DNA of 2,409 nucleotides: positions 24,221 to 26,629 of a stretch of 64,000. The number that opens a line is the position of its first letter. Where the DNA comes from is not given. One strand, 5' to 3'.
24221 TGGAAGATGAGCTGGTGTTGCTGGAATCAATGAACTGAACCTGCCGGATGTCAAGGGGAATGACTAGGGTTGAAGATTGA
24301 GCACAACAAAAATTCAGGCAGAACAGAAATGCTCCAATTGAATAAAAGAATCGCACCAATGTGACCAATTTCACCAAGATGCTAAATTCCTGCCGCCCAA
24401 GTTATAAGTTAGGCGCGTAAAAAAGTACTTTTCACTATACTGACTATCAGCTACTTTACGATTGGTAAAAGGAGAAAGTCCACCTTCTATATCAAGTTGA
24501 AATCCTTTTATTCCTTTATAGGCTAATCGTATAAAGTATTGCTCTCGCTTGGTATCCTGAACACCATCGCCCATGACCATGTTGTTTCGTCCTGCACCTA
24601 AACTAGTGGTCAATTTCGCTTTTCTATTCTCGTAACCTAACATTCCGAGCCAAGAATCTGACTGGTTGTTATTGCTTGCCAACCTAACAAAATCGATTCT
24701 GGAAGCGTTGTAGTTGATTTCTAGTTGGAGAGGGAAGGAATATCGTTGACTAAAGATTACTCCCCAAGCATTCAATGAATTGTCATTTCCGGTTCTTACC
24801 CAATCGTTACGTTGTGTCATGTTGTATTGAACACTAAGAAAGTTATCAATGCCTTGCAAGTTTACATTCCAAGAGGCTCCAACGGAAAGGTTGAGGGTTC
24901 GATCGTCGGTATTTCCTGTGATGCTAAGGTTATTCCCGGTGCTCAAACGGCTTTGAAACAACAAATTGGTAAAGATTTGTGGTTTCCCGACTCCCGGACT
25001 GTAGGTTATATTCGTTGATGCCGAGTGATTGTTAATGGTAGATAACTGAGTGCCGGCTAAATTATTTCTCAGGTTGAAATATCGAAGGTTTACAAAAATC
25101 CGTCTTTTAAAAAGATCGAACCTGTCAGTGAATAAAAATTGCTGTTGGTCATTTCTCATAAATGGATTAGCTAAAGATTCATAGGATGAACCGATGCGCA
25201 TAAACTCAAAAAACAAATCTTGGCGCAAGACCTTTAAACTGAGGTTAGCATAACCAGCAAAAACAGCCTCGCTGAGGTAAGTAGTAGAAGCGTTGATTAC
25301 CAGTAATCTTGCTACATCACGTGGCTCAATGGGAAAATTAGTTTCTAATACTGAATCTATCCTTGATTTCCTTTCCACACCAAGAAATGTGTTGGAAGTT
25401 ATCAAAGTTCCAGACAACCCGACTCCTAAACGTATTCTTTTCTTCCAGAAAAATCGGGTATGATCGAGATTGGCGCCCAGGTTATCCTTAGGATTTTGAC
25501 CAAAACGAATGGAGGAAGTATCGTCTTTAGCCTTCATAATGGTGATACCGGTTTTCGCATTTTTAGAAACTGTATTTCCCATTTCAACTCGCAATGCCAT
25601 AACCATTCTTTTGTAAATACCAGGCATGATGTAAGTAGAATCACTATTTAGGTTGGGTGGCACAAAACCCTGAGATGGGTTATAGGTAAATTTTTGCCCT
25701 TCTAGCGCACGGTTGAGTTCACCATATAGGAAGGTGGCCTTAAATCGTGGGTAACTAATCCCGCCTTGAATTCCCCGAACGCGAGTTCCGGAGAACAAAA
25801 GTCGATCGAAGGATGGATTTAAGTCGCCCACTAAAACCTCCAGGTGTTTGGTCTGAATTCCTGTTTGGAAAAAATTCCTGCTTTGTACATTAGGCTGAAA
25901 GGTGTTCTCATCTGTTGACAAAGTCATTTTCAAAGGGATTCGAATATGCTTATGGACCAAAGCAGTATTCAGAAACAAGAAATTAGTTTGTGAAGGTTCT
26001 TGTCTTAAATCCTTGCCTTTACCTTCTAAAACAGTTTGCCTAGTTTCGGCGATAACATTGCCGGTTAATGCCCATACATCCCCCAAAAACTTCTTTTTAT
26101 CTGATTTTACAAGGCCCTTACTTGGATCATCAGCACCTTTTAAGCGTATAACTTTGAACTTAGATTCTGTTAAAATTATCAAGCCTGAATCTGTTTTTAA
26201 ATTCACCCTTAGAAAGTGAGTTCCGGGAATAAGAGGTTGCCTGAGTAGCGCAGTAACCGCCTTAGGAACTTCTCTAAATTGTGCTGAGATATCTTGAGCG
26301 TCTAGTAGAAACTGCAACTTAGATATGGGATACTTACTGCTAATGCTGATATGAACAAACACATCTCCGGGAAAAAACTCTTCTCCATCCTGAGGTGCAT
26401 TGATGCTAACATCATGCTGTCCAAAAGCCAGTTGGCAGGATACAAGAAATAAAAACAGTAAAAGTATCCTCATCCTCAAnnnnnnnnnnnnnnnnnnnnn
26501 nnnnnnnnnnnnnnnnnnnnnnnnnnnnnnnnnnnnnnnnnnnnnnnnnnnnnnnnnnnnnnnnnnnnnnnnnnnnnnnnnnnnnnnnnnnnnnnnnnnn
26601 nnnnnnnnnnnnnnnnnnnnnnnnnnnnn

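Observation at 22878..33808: Uncharacterised five-gene envelope cluster: three large secreted proteins followed by a 700-aa barrel-like protein and an Omp85/TamA/TpsB-like transporter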

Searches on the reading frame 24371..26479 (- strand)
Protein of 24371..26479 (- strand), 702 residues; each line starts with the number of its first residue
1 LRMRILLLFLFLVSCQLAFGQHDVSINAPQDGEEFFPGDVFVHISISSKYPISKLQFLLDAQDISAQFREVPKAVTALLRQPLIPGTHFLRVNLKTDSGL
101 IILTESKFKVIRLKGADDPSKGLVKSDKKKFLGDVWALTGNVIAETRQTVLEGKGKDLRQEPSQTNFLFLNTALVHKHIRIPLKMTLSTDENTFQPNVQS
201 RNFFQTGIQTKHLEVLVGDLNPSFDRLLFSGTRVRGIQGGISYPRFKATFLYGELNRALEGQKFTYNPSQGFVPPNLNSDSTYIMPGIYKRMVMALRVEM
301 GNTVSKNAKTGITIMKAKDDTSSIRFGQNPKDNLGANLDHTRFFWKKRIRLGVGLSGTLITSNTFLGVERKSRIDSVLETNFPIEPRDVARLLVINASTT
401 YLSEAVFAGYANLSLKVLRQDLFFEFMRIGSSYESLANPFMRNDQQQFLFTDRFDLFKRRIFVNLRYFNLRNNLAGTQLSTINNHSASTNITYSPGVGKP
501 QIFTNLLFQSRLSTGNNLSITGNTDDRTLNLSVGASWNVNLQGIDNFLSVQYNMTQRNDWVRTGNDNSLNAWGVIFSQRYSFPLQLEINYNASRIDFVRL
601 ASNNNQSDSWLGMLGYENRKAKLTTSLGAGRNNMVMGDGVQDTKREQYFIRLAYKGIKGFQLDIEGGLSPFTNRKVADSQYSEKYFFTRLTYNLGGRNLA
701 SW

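Call 4: search_protein_families(library=pfam, proteins=[window:24371-26479:-], max_evalue=0.1)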
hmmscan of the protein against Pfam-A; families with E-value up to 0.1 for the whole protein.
window:24371-26479:- (702 aa): 1 family
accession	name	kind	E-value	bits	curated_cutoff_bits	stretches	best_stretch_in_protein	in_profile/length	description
PF17957.7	Big_7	-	0.025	15.6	24.1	0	24-66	3-46/70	Bacterial Ig domain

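Call 5: search_protein_families(library=ncbifam, proteins=[window:24371-26479:-], max_evalue=0.1)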
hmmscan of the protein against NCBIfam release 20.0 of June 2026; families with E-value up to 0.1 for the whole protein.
window:24371-26479:- (702 aa): 0 families

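Call 6: find_homologous_proteins(query=window:24371-26479:-)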
Query window:24371-26479:- (702 aa): 10 proteins with E <= 0.001 among 8000 candidates.
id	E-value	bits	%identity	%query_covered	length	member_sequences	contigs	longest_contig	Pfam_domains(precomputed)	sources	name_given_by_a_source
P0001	0.0e+0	1557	98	100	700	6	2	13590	-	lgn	-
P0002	0.0e+0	1244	77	100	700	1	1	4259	-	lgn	-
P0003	0.0e+0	1096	67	100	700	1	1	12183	-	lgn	-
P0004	0.0e+0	1080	75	87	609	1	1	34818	-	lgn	-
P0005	1.6e-172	593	42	99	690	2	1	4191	-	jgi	jgi:hypothetical protein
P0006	6.0e-79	284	29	98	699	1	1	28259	-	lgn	-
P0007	8.6e-78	280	29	98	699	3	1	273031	-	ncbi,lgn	ncbi:MAG: hypothetical protein ACK4KT_05080 [Thermaurantimonas sp.]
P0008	2.3e-74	269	29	95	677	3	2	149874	-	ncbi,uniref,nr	ncbi:hypothetical protein JCM31826_06360 [Thermaurantimonas aggregans]|uniref:Outer membrane protein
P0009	9.8e-69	250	28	98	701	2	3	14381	-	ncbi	-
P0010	7.2e-13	66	24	96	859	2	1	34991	-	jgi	-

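Call 8: find_encoding_contigs(protein=P0008, flank=10000, max_places=3)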
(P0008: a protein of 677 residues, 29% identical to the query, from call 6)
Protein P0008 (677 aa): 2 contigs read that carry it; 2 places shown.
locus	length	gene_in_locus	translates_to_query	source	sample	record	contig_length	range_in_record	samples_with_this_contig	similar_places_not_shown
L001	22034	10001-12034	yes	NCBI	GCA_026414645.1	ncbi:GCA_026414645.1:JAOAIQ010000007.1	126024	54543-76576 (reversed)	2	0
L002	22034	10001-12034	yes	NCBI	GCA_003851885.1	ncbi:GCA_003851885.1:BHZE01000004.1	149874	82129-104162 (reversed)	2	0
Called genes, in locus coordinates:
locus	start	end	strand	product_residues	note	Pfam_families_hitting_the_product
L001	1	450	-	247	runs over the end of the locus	-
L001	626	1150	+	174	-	PF13505:OMP_b-brl (weak)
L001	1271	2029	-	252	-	PF01036:Bac_rhodopsin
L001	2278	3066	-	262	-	PF00085:Thioredoxin, PF13098:Thioredoxin_2 (faint), PF14561:TPR_20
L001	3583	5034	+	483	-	-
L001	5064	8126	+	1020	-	-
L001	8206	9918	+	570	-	-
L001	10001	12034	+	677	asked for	-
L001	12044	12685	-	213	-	PF08818:DUF1801, PF13376:OmdA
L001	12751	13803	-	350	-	PF20230:DUF6588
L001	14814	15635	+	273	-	PF00902:TatC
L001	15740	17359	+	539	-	PF00772:DnaB, PF13481:AAA_25, PF03796:DnaB_C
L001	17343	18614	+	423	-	-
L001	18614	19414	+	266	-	PF00106:adh_short, PF08659:KR, PF13561:adh_short_C2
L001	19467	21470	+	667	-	PF00676:E1_dh, PF02779:Transket_pyr, PF02780:Transketolase_C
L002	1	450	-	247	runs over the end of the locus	-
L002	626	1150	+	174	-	PF13505:OMP_b-brl (weak)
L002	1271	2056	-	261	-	PF01036:Bac_rhodopsin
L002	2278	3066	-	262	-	PF00085:Thioredoxin, PF13098:Thioredoxin_2 (faint), PF14561:TPR_20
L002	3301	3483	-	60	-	-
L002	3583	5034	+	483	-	-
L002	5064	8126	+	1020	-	-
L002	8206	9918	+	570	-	-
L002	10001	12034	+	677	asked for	-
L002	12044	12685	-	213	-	PF08818:DUF1801, PF13376:OmdA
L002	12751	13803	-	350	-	PF20230:DUF6588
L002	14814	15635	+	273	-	PF00902:TatC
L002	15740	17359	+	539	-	PF00772:DnaB, PF03796:DnaB_C, PF13481:AAA_25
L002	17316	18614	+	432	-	-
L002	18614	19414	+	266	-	PF00106:adh_short, PF08659:KR, PF13561:adh_short_C2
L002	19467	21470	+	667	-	PF00676:E1_dh, PF02779:Transket_pyr, PF02780:Transketolase_C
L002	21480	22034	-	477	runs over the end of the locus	PF13727:CoA_binding_3, PF02397:Bac_transf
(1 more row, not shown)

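Call 9: find_encoding_contigs(protein=P0010, flank=10000, max_places=3)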
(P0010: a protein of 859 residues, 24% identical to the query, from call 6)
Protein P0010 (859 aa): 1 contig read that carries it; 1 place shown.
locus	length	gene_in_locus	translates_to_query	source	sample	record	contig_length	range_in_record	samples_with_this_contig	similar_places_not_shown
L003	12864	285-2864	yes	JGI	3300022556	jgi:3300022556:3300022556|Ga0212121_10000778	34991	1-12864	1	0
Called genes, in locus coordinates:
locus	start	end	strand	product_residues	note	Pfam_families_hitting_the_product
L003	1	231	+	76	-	?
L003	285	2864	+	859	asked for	-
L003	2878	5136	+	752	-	PF05226:CHASE2, PF00211:Guanylate_cyc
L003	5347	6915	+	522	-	PF00072:Response_reg, PF08665:PglZ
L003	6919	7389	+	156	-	PF02367:TsaE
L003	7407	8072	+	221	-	PF00814:TsaD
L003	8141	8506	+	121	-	PF00583:Acetyltransf_1, PF13673:Acetyltransf_10, PF13508:Acetyltransf_7, PF08445:FR47 (weak)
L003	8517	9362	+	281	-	PF17848:Zn_ribbon_ACC, PF01039:Carboxyl_trans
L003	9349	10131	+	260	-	PF01975:SurE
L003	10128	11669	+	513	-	PF00117:GATase, PF07722:Peptidase_C26, PF02540:NAD_synthase (faint), PF00958:GMP_synt_C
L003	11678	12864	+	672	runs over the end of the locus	PF01094:ANF_receptor, PF13458:Peripla_BP_6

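Call 19: search_solved_structures(query=window:24371-26479:-, max_evalue=1)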
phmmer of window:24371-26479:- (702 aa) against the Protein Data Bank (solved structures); distinct sequences matched with E-value up to 1: 0.

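Call 29: search_protein_families(library=pfam, alignment_id=A1, max_evalue=1)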
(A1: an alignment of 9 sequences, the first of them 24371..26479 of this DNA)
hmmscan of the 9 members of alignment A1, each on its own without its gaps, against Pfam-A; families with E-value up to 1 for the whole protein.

A. member 1, window:24371-26479:- (702 aa): 1 family
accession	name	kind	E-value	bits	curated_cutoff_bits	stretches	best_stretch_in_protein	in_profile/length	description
PF17957.7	Big_7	-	0.025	15.6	24.1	1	24-66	3-46/70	Bacterial Ig domain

B. families by the number of members that match (of 9 scanned): 3 families
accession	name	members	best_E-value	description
PF17957.7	Big_7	1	0.025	Bacterial Ig domain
PF03948.19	Ribosomal_L9_C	1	0.22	Ribosomal protein L9, C-terminal domain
PF21225.3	zf-C2H2_5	1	0.74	C2H2-type zinc finger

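Call 41: predict_structure(alignment_id=A1)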
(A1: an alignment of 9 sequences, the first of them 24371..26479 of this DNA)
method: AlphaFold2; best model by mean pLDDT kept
length: 702 residues; sequences in the alignment: 9
mean_pLDDT: 74.9   pTM: 0.57
mean pLDDT of the five models: 74.9, 74.3, 74.0, 70.2, 64.0
residues with pLDDT >= 90: 196; 70-90: 248; 50-70: 163; < 50: 95
segments of 3 or more residues with pLDDT < 50: 1-4, 6-22, 128-133, 193-197, 258-262, 285-288, 321-327, 362-368, 389-403, 436-442, 475-477, 517-521, 696-702
pLDDT, mean of each block of 10 residues (from residue 1): 45 36 69 72 73 77 65 65 74 78 81 61 56 62 92 78 84 85 87 52 88 90 64 81 88 65 56 53 50 80 74 73 48 76 85 76 46 60 58 39 62 89 87 49 74 89 93 59 89 91 95 60 77 95 91 89 76 95 91 88 87 92 93 84 92 88 95 85 93 62 31
secondary structure, 60 per line:
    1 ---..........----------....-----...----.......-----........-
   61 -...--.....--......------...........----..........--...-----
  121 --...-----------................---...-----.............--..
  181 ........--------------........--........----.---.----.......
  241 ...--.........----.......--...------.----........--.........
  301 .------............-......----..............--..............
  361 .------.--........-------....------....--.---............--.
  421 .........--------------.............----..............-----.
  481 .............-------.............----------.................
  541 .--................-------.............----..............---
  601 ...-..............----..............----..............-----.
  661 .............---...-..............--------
elements in order (helices of 4 or more, strands of 3 or more residues): H4-13 E24-27 E33-35 E40-46 E52-59 E62-64 E67-71 E74-79 E86-96 E101-110 E113-115 E123-125 E137-152 E164-176 E179-188 E203-210 E213-220 E234-243 E246-254 E259-265 E282-289 E292-301 E308-319 H321-326 E331-344 E347-361 H371-378 H386-389 E406-417 E420-429 E444-456 E461-474 E480-493 E501-513 E524-541 E544-559 E567-579 E584-597 E605-618 E623-636 E641-654 E660-673 E681-694

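Call 79: search_solved_structures(query=A1, max_evalue=1)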
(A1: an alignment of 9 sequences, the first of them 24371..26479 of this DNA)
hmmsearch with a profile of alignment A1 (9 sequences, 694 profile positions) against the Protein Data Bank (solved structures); distinct sequences matched with E-value up to 1: 1.
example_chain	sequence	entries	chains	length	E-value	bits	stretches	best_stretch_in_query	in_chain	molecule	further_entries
7uz6_H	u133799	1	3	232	0.98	10.9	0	568-632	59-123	M8a-28 Fab heavy chain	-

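Call 81: search_protein_representatives(alignment_id=A1)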
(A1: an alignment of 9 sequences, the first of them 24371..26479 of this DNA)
Query: 9 sequences, 694 profile positions. Proteins with E-value up to 0.001 (for the whole library): 2296; up to 1e-10: 1246; up to 1e-30: 517. The best 150 are listed.
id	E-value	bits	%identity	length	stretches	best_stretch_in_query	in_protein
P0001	0.0e+00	1050.8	-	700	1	1-694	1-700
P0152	7.5e-291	983.0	-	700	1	4-693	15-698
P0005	1.3e-280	949.2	-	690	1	7-694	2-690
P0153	4.0e-208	709.6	-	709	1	15-687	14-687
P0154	4.4e-190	650.0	-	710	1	7-687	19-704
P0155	1.9e-188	644.6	-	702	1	4-687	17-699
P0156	4.3e-188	643.4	-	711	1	4-690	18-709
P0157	4.0e-185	633.6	-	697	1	5-687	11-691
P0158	5.5e-182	623.2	-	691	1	23-687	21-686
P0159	3.1e-181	620.7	-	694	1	4-687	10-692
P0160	4.0e-178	610.5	-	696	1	8-687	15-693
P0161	1.3e-174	598.8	-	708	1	5-687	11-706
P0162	7.2e-173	593.1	-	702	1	4-687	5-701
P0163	1.4e-171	588.8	-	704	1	1-689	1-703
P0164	2.0e-167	575.1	-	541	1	153-687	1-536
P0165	2.1e-166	571.7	-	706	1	4-687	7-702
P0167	5.6e-159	547.2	-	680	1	4-686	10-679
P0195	1.8e-127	443.0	-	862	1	17-684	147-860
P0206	5.7e-114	398.4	-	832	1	16-669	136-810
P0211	5.1e-111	388.6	-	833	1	16-642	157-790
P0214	1.2e-107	377.5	-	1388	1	21-684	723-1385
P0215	4.0e-105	369.2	-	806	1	18-667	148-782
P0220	3.5e-103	362.8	-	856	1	15-630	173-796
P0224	3.1e-100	353.0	-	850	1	16-684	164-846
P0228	5.5e-99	348.9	-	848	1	20-684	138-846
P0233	8.0e-97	341.7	-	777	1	17-656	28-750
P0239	4.0e-94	332.8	-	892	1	21-619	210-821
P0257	4.4e-85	302.9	-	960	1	21-659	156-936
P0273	1.1e-81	291.7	-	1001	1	17-618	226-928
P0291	1.1e-76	275.2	-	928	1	21-590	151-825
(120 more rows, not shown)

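Call 82: search_protein_families(library=pfam, proteins=[P0195, P0206, P0214, P0220, P0239, P0257, P0273, P0153, P0233, P0291], max_evalue=0.01)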
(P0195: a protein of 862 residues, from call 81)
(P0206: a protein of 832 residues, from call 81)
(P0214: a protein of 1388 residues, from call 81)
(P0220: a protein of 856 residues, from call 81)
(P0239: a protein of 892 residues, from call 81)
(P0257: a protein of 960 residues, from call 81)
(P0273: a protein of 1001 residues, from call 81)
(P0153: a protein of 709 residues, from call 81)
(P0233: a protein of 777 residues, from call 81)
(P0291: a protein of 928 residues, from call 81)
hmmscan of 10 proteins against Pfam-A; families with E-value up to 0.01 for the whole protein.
P0195 (862 aa): 0 families

P0206 (832 aa): 0 families

P0214 (1388 aa): 0 families

P0220 (856 aa): 1 family
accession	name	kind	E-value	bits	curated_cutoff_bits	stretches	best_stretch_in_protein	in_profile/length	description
PF17957.7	Big_7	-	0.0059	17.7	24.1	0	183-250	6-70/70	Bacterial Ig domain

P0239 (892 aa): 0 families

P0257 (960 aa): 1 family
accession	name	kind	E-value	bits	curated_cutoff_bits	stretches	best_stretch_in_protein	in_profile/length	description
PF19077.6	Big_13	-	0.0076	17.2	27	0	185-244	38-99/102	Bacterial Ig-like domain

P0273 (1001 aa): 0 families

P0153 (709 aa): 0 families

P0233 (777 aa): 0 families

P0291 (928 aa): 0 families

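Call 88: search_protein_families(library=ncbifam, proteins=[P0195, P0010, P0273, P0153, P0214, P0220, L002:5064-8126:+], max_evalue=0.01)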
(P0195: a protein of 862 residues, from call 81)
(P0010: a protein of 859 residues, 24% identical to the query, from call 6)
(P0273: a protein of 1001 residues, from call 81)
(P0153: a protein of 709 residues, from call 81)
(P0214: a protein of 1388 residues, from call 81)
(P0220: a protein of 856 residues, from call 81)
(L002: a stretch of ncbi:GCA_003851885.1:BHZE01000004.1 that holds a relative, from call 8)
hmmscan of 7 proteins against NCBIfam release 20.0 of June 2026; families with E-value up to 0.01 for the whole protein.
P0195 (862 aa): 0 families

P0010 (859 aa): 0 families

P0273 (1001 aa): 0 families

P0153 (709 aa): 0 families

P0214 (1388 aa): 0 families

P0220 (856 aa): 0 families

L002:5064-8126:+ (1020 aa): 0 families

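Call 90: list_cluster_members(proteins=[P0153, P0154, P0158, P0163, P0167, P0195, P0206, P0214, P0220, P0273])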
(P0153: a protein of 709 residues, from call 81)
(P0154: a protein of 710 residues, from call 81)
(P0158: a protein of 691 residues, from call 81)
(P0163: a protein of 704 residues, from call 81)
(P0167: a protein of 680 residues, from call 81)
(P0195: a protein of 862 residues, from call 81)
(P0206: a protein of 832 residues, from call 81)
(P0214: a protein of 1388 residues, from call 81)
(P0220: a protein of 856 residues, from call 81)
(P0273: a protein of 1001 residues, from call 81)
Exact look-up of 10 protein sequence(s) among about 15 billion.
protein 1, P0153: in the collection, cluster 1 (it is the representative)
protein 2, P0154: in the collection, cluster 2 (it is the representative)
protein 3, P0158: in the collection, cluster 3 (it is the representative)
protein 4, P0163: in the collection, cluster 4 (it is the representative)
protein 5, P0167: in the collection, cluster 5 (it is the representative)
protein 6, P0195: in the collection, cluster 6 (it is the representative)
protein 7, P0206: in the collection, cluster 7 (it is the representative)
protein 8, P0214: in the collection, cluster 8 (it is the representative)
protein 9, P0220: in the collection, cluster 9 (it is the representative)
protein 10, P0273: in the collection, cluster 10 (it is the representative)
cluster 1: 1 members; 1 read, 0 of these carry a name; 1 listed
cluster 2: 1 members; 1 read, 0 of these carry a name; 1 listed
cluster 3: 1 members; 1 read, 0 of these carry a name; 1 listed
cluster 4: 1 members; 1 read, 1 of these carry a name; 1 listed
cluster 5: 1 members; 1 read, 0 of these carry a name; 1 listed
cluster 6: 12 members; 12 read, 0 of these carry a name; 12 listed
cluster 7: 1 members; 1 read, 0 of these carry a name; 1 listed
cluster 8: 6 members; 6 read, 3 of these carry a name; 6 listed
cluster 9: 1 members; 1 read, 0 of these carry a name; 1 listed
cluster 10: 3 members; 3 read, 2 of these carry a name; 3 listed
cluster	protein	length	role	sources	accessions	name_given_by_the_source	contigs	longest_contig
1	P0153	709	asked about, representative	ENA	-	-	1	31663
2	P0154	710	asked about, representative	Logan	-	-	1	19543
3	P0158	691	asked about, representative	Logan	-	-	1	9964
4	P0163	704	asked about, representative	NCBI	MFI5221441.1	MAG: hypothetical protein ACHQK8_03875 [Bacteroidia bacterium]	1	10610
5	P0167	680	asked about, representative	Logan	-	-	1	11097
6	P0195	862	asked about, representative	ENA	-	-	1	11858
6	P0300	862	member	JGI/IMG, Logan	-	-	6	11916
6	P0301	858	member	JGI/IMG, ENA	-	-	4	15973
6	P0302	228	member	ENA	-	-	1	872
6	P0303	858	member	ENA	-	-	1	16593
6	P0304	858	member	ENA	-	-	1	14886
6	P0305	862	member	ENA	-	-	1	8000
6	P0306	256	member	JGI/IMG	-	-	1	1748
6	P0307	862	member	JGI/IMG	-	-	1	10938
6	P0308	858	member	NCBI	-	-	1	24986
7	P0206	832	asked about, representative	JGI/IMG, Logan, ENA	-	-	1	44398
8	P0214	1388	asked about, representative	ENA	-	-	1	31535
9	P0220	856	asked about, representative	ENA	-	-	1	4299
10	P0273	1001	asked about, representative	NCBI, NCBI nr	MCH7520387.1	MAG: hypothetical protein IIB42_01645 [Candidatus Marinimicrobia bacterium] | hypothetical protein [Candidatus Neomarinimicrobiota bacterium]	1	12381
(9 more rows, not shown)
